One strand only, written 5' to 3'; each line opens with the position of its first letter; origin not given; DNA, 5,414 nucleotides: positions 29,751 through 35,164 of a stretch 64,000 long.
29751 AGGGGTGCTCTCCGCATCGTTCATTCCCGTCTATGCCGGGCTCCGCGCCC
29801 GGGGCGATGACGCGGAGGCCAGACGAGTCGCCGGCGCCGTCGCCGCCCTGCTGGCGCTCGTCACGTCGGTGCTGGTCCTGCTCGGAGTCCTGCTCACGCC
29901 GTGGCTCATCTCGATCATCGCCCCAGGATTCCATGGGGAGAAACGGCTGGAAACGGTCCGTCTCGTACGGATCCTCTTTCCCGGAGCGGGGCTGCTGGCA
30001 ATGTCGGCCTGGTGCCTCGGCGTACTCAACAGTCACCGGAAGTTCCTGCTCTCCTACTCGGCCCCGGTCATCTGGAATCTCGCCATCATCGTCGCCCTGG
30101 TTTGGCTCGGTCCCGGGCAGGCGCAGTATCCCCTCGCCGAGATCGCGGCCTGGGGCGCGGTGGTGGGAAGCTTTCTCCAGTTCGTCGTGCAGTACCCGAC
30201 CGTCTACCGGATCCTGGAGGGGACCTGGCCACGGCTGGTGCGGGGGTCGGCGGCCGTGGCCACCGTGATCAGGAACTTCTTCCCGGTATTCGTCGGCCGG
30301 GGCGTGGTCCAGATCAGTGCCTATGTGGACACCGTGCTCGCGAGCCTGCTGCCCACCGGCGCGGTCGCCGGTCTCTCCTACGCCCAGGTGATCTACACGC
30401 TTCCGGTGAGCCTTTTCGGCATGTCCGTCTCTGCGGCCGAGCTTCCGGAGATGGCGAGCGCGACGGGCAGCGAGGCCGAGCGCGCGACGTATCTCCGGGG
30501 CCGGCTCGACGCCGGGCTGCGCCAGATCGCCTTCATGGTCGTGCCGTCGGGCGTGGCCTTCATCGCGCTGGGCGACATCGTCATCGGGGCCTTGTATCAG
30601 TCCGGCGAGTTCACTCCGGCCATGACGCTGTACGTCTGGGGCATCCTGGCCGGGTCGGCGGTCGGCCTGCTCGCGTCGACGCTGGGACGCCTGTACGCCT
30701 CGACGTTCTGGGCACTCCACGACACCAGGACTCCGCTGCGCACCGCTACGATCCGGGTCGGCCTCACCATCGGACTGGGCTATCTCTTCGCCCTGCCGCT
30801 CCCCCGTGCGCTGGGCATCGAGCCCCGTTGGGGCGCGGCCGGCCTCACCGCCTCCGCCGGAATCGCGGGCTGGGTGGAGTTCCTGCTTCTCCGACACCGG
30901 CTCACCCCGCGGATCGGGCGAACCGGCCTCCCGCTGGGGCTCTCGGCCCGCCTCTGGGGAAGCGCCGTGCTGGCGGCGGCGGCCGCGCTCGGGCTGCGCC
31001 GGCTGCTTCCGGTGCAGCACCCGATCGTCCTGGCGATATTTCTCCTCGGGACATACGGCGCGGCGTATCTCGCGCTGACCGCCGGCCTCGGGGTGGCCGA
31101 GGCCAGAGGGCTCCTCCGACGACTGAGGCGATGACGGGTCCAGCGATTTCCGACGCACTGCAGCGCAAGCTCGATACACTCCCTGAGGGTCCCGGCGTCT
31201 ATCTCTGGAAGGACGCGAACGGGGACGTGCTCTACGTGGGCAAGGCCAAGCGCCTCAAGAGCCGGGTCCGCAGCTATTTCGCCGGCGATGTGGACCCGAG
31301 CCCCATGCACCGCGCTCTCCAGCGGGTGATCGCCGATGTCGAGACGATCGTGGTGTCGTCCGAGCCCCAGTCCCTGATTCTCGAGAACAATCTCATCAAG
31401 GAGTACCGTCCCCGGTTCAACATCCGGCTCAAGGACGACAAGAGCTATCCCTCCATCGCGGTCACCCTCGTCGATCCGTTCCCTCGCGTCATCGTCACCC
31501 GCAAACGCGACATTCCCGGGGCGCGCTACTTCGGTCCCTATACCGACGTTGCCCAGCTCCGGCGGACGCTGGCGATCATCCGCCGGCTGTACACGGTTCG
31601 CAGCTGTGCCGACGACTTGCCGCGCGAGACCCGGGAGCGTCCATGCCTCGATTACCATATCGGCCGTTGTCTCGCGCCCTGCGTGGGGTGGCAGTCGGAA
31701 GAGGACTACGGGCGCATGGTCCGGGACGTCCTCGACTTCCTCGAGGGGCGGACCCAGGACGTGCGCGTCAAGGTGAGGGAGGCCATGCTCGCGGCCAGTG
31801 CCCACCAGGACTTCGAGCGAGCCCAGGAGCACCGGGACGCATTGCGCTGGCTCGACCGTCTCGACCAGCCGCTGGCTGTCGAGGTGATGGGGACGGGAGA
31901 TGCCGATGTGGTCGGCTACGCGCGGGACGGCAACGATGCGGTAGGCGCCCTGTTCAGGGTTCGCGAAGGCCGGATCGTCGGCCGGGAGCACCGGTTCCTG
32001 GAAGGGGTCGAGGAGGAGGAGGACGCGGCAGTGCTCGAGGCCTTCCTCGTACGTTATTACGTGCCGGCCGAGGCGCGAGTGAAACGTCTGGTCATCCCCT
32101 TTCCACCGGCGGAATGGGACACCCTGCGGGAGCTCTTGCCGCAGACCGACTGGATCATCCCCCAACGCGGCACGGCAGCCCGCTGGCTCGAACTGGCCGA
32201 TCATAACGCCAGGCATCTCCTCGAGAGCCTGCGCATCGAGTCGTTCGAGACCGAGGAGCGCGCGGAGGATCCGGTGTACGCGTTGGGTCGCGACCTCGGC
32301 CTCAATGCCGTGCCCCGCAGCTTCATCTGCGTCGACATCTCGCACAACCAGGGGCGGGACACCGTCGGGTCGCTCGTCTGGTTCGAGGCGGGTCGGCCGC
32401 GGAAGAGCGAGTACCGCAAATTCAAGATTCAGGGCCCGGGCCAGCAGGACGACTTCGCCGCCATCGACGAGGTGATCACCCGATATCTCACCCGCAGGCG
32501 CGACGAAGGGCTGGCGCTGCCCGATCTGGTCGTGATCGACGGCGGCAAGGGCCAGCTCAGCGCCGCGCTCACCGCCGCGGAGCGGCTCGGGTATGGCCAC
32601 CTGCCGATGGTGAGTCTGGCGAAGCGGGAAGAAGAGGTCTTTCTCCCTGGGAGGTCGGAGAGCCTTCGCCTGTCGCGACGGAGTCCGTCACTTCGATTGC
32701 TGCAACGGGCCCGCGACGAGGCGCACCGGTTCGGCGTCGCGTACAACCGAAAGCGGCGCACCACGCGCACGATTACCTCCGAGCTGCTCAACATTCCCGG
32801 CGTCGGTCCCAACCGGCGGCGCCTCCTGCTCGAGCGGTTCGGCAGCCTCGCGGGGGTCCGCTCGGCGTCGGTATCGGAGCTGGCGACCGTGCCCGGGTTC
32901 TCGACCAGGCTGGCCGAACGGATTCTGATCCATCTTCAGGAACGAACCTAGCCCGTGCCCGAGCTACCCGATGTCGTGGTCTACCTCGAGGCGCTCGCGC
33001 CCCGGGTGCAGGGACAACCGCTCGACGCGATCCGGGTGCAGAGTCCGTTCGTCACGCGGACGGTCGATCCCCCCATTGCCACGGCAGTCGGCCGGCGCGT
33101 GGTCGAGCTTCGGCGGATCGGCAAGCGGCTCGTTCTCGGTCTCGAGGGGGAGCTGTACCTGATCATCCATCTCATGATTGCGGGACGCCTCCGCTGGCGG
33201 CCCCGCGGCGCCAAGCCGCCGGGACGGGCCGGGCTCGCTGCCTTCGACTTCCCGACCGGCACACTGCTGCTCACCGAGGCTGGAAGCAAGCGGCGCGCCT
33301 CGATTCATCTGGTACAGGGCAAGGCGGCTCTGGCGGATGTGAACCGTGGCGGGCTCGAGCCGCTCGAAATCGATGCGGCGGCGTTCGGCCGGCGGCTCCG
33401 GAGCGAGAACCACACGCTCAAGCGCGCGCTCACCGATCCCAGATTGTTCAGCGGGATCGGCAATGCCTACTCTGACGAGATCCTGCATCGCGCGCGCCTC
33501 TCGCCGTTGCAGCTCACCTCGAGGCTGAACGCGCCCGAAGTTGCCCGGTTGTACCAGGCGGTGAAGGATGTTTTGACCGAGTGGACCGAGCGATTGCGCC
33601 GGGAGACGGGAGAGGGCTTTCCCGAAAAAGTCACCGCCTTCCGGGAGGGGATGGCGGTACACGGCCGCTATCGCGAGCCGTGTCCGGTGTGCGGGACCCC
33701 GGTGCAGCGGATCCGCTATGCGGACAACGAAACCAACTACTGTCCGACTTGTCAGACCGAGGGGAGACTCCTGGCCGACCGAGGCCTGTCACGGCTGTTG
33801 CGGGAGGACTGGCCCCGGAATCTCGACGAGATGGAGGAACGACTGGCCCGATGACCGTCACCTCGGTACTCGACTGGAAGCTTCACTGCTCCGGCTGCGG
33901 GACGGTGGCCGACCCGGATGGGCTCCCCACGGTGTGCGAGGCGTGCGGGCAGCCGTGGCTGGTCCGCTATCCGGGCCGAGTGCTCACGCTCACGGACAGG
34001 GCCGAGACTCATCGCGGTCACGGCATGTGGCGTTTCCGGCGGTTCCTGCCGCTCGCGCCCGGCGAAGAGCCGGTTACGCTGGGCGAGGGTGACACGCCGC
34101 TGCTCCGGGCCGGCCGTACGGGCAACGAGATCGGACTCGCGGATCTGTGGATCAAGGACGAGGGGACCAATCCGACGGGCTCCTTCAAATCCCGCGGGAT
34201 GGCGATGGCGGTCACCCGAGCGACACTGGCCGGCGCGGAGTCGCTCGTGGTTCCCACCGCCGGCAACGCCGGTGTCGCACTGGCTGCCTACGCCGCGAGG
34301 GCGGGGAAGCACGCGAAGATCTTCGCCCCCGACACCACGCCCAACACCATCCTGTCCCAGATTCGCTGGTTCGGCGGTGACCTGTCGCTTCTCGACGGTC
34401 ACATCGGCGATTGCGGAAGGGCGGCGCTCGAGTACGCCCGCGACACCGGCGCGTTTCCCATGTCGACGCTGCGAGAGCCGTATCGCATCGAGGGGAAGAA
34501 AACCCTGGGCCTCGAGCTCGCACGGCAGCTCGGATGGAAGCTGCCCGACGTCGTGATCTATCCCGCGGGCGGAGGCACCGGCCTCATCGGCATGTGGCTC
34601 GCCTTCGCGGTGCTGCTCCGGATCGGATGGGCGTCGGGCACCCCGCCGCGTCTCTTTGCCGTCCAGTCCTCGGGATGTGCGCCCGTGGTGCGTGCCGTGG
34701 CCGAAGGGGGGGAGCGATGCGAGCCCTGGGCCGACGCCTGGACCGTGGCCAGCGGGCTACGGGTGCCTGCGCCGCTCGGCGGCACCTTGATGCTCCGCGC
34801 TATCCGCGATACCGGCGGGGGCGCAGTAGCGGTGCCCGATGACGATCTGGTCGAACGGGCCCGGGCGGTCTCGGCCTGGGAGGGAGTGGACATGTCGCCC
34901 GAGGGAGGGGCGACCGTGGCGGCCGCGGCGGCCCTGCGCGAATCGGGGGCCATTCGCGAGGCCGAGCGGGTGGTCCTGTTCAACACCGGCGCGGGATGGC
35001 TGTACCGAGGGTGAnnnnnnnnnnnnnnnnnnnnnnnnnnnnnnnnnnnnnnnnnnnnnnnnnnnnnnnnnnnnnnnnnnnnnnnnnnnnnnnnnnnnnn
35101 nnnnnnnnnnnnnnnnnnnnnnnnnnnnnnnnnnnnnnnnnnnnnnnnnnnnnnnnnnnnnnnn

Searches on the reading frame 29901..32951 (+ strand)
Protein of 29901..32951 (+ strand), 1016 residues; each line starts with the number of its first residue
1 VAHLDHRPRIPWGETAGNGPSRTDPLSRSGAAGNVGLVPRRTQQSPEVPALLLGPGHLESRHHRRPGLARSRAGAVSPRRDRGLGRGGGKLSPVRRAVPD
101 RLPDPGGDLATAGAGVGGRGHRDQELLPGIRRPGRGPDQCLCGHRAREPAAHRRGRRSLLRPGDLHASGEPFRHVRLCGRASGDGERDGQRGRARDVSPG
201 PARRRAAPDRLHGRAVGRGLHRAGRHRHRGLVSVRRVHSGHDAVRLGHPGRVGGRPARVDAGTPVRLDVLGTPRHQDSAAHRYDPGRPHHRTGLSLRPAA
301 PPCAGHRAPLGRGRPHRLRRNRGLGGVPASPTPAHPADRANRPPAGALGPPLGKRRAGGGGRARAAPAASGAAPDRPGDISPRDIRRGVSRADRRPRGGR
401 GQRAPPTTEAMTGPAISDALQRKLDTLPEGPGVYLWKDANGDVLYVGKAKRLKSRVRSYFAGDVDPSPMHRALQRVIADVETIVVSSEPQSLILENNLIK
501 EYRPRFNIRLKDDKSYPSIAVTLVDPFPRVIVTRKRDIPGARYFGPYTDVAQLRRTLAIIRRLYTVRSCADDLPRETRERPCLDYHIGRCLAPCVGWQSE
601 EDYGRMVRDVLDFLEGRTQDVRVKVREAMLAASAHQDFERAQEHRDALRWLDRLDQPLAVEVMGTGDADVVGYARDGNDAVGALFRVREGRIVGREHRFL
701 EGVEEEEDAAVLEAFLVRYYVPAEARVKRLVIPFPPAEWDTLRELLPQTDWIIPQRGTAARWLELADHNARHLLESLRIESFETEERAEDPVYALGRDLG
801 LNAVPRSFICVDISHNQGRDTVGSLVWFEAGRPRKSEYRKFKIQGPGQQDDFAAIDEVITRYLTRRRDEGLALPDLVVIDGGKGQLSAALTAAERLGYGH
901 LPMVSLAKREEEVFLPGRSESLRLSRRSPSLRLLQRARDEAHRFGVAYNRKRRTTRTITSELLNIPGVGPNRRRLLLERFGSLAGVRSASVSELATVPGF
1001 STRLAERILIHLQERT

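Call 16: search_protein_families(library=pfam, proteins=[window:29901-32951:+], max_evalue=0.0001)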
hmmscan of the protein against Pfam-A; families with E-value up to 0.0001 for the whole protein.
window:29901-32951:+ (1016 aa): 5 families
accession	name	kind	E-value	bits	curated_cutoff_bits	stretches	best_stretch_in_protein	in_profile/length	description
PF08459.17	UvrC_RNaseH_dom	-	7.1e-48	162.9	22.3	1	798-946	3-159/159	UvrC RNAse H endonuclease domain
PF22920.2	UvrC_RNaseH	-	5.7e-23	81.5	24.3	1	667-775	1-114/116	UvrC Ribonuclease H-like domain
PF14520.12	HHH_5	-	1.3e-12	48.5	27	1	960-1014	2-57/57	Helix-hairpin-helix domain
PF01541.30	GIY-YIG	-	2.5e-07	31.3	22.6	1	432-505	3-76/78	GIY-YIG catalytic domain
PF12826.13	HHH_2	-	7.4e-05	23.3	27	0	963-1012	6-55/64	Helix-hairpin-helix motif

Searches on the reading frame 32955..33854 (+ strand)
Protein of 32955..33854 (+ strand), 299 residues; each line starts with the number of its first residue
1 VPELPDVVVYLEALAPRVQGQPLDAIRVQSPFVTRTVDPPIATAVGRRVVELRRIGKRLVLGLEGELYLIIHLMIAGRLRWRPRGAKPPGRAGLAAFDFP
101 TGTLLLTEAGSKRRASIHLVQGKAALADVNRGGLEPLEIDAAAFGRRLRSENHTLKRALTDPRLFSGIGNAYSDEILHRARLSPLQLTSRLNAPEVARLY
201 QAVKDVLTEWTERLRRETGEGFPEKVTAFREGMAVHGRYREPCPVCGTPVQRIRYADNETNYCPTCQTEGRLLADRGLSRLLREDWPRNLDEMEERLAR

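Call 16: search_protein_families(library=pfam, proteins=[window:32955-33854:+], max_evalue=0.0001)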
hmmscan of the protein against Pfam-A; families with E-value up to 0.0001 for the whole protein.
window:32955-33854:+ (299 aa): 4 families
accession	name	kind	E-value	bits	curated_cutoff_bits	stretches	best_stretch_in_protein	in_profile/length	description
PF06831.19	H2TH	-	6.3e-16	58.6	34.7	1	135-209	4-80/93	Formamidopyrimidine-DNA glycosylase H2TH domain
PF01149.29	Fapy_DNA_glyco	-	9.2e-16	59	25.5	1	1-92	1-93/117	Formamidopyrimidine-DNA glycosylase N-terminal domain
PF06827.20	zf-FPG_IleRS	-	6.7e-08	32.7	21.3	1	241-267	2-28/30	Zinc finger found in FPG and IleRS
PF05833.16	NFACT_N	-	2.5e-05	23.7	31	1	133-212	167-245/456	NFACT N-terminal and middle domains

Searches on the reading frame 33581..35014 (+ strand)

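Call 16: search_protein_families(library=pfam, proteins=[window:33581-35014:+], max_evalue=0.0001)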
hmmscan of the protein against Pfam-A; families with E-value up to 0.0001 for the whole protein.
window:33581-35014:+ (477 aa): 1 family
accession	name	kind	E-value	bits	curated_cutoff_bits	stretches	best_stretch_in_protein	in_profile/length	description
PF00291.31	PALP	-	1.5e-67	228.4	35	1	165-470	1-295/295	Pyridoxal-phosphate dependent enzyme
